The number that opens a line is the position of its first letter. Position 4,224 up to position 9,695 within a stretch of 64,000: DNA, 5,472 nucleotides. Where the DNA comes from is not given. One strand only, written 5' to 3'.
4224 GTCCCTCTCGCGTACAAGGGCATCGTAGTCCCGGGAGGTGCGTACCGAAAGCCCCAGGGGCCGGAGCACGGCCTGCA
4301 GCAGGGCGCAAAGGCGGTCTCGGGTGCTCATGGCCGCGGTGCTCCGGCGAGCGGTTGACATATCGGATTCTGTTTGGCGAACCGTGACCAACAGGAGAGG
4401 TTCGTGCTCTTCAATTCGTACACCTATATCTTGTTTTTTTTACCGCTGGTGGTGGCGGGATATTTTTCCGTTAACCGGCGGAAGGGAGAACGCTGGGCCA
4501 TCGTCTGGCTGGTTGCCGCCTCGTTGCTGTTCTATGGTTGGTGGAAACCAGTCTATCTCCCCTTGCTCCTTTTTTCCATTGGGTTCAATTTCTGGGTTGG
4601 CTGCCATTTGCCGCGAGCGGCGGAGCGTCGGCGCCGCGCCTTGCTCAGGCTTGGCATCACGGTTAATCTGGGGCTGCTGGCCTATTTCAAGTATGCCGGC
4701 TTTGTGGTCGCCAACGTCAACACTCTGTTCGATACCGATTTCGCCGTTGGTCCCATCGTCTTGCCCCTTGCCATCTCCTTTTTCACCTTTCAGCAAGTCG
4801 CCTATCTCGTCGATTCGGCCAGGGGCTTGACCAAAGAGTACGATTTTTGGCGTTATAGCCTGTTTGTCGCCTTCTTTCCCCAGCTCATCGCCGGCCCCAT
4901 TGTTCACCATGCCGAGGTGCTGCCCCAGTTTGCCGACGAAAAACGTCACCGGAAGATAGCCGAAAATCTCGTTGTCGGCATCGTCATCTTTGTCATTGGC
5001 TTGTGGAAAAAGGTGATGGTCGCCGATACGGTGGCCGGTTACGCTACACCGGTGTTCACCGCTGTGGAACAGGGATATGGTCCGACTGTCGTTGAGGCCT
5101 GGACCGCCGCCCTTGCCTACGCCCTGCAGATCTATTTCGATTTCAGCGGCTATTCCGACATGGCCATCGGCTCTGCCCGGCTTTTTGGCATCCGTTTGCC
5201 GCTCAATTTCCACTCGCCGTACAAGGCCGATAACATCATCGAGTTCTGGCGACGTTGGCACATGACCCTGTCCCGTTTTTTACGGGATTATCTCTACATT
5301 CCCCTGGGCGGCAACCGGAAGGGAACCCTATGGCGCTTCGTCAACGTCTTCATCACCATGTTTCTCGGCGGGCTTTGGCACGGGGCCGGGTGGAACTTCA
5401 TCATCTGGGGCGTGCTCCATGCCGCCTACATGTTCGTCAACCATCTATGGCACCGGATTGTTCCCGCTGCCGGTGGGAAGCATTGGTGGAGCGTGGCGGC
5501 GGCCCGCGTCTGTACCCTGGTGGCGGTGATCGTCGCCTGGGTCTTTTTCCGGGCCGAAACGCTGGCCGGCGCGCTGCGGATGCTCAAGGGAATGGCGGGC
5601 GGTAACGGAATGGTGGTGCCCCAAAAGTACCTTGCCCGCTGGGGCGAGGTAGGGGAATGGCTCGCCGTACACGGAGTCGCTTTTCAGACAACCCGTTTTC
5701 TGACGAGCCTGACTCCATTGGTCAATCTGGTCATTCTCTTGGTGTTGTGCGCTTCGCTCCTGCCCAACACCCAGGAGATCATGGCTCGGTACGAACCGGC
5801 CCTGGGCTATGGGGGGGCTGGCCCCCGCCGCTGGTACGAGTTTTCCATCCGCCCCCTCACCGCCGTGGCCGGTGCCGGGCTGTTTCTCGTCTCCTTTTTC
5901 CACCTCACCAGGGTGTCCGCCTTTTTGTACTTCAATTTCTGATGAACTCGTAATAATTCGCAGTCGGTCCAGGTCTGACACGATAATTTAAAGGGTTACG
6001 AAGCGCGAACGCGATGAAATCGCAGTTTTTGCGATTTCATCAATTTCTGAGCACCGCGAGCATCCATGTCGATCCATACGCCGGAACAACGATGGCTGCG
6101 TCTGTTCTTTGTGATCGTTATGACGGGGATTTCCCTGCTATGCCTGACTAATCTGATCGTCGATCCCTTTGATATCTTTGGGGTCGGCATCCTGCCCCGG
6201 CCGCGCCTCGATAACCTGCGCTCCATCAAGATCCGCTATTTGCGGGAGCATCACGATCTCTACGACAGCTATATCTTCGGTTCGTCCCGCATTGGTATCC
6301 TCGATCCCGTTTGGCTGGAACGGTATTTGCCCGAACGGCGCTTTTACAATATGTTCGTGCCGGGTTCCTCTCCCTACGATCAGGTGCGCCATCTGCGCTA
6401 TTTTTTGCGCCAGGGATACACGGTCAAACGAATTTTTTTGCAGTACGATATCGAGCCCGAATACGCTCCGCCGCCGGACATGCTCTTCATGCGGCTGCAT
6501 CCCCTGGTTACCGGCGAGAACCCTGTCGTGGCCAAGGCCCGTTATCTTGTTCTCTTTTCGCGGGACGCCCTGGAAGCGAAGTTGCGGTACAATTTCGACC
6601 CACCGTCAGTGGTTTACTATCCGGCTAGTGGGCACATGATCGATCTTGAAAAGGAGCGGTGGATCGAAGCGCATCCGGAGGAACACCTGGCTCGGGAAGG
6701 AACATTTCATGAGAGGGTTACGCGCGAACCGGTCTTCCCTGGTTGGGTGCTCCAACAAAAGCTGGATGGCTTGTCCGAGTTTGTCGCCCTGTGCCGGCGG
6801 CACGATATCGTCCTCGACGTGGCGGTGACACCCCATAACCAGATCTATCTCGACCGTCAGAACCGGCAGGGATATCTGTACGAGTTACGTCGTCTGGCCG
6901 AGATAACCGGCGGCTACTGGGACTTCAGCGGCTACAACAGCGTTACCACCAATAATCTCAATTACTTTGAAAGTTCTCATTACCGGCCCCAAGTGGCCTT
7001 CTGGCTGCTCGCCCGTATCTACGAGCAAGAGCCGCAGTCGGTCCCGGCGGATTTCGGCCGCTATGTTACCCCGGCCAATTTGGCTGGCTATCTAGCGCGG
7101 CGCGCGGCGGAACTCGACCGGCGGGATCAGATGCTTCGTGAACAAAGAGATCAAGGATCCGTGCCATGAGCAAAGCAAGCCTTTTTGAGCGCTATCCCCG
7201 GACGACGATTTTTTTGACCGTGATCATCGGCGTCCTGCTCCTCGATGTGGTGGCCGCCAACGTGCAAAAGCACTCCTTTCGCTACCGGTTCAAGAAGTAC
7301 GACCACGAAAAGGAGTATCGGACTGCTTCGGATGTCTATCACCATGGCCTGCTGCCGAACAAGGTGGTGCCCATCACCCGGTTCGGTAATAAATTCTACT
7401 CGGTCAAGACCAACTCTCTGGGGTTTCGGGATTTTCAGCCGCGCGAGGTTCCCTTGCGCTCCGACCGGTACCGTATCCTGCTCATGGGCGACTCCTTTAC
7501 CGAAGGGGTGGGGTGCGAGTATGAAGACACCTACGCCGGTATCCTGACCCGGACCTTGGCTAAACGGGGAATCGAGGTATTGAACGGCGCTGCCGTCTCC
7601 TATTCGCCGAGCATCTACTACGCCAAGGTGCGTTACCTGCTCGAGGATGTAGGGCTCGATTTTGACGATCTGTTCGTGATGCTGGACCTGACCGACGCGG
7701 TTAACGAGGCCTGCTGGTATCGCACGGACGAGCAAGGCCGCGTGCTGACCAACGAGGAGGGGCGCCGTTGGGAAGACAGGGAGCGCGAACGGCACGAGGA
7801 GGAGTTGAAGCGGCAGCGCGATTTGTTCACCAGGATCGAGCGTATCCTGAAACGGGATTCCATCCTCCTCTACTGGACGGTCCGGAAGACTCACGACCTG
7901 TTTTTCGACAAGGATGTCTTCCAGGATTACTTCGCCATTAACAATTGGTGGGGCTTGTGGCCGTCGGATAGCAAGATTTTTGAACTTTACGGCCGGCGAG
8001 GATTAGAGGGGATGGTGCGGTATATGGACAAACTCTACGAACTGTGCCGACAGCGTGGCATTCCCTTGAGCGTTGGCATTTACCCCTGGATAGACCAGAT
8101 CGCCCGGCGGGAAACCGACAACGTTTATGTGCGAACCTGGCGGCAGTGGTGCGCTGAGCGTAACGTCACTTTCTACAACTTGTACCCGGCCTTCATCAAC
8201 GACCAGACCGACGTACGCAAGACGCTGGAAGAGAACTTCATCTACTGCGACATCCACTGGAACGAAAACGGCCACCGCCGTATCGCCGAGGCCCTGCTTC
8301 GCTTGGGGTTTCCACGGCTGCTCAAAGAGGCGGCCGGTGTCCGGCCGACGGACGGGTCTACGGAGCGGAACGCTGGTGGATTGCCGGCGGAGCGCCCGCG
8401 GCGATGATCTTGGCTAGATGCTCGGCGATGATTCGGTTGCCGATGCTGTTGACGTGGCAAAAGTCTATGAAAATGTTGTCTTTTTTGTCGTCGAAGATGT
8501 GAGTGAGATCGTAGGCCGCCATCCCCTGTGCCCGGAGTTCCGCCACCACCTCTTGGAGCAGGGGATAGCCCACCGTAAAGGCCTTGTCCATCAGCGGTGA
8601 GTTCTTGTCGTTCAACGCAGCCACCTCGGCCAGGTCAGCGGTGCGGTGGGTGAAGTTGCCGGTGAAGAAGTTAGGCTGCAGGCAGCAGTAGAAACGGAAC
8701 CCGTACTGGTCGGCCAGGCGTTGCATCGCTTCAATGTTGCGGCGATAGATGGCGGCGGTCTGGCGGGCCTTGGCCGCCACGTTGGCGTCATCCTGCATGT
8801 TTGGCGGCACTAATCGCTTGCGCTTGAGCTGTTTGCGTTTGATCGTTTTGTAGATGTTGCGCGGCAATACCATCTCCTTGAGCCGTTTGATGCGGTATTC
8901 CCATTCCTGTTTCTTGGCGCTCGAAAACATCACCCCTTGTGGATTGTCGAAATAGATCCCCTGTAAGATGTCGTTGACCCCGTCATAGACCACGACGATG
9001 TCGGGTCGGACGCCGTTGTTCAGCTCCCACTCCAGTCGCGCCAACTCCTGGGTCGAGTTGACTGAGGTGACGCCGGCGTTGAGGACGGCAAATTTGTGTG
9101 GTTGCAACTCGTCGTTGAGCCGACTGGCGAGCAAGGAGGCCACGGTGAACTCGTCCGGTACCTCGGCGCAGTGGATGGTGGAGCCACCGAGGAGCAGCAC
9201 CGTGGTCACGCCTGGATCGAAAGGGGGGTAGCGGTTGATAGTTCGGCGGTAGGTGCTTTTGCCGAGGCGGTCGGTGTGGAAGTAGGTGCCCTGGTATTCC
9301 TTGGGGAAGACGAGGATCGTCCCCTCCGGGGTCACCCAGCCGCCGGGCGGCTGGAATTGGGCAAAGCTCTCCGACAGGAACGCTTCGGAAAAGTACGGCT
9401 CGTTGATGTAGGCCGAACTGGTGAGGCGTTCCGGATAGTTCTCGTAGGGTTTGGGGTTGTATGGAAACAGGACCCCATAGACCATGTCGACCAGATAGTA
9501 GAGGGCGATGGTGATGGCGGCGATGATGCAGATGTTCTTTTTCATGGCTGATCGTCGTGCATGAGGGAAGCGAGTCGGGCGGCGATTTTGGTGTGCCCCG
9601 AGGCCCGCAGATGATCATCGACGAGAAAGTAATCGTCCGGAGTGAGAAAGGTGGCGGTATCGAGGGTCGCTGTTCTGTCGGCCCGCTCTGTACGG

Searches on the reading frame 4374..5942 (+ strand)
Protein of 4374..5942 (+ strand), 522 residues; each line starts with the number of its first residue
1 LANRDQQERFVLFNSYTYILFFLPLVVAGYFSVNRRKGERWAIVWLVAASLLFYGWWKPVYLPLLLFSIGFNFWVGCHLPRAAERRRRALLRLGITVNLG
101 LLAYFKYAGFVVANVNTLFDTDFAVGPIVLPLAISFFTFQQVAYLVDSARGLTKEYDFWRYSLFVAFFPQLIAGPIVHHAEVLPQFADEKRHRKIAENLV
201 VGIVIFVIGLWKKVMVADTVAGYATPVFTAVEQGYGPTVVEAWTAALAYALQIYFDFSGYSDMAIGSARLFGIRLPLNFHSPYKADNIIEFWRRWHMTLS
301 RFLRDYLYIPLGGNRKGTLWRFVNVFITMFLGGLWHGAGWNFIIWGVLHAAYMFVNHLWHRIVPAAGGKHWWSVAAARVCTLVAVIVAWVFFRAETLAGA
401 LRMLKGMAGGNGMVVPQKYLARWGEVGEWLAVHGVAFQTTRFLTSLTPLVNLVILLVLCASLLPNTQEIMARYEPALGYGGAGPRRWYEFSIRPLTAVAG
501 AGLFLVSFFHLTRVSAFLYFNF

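Call 57: search_protein_families(library=pfam, proteins=[window:4374-5942:+], max_evalue=0.00001)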
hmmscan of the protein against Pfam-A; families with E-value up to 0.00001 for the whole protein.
window:4374-5942:+ (522 aa): 1 family
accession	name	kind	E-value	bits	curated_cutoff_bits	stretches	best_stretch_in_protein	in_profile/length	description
PF03062.24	MBOAT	-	1.3e-31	110.5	27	1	141-374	64-312/337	MBOAT, membrane-bound O-acyltransferase family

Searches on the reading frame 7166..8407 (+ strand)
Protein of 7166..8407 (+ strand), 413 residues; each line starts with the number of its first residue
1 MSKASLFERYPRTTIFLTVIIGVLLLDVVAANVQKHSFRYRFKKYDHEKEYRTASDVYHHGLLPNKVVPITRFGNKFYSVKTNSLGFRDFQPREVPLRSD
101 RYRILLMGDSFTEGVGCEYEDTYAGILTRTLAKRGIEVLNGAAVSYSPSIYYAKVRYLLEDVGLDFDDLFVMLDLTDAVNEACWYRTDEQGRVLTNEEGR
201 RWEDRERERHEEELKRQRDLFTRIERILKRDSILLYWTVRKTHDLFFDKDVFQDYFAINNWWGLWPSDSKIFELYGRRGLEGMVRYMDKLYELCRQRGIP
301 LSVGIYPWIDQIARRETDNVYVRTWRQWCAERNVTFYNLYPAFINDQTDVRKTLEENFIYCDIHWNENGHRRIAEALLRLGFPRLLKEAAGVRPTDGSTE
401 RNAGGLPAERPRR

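Call 57: search_protein_families(library=pfam, proteins=[window:7166-8407:+], max_evalue=0.00001)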
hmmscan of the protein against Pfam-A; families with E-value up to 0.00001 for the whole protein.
window:7166-8407:+ (413 aa): 1 family
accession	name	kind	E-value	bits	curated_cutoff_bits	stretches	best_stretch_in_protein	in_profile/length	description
PF13472.12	Lipase_GDSL_2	-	2.1e-11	45.1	32.9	0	281-372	82-178/178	GDSL-like Lipase/Acylhydrolase family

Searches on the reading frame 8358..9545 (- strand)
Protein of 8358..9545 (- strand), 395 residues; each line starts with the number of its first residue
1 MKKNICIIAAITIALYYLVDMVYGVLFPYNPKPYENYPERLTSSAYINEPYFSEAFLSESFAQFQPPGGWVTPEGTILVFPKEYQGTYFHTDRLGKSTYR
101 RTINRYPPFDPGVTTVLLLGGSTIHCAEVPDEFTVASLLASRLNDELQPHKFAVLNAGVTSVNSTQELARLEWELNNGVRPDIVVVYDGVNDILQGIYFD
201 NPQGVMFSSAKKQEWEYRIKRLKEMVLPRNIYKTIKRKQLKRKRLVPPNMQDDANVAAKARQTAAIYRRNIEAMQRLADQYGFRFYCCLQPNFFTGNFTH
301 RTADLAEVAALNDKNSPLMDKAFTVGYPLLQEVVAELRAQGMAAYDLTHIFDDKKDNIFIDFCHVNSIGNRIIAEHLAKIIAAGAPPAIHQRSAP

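Call 57: search_protein_families(library=pfam, proteins=[window:8358-9545:-], max_evalue=0.00001)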
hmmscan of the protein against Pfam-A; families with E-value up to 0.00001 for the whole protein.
window:8358-9545:- (395 aa): 1 family
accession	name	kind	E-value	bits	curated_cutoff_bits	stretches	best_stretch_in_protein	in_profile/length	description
PF13472.12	Lipase_GDSL_2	-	3.8e-08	34.5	32.9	1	119-286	2-147/178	GDSL-like Lipase/Acylhydrolase family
